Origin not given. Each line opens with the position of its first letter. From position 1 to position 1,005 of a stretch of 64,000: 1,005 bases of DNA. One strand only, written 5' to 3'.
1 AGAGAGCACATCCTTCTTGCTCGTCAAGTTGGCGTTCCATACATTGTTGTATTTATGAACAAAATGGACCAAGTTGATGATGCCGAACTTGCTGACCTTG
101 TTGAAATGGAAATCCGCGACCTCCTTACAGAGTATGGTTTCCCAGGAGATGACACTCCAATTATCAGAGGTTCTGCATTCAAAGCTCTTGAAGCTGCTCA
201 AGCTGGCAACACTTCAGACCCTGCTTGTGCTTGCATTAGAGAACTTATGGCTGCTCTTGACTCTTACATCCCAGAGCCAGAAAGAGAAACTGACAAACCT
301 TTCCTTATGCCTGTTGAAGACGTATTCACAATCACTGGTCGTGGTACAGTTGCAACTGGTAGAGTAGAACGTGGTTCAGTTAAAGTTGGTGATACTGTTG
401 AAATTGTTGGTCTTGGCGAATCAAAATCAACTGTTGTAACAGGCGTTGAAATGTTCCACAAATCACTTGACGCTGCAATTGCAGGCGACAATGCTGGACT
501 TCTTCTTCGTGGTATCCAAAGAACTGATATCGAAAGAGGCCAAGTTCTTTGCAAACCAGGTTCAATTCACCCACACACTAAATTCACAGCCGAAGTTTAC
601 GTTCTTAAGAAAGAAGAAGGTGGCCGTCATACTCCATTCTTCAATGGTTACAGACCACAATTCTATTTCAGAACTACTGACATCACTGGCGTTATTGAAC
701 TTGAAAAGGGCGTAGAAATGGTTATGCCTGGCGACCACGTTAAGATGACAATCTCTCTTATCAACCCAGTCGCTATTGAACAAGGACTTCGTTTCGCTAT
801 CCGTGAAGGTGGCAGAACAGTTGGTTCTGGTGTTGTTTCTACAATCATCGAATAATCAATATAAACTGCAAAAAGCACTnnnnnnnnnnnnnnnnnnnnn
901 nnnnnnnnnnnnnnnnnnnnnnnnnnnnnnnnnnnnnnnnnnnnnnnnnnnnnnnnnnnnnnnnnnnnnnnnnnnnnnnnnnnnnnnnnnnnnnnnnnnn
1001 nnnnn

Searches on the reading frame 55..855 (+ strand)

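Call 41: search_protein_families(library=pfam, proteins=[window:55-855:+], max_evalue=0.001)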
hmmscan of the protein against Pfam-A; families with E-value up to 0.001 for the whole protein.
window:55-855:+ (266 aa): 3 families
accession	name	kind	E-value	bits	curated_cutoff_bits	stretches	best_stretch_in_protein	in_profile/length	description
PF03143.23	GTP_EFTU_D3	-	7.8e-41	139.1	27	1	170-264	1-105/106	Elongation factor Tu C-terminal domain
PF03144.31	GTP_EFTU_D2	-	7.8e-23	81.1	30.3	1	97-166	1-73/73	Elongation factor Tu domain 2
PF00009.33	GTP_EFTU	-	8.1e-08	32.5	26.5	1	1-73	128-187/188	Elongation factor Tu GTP binding domain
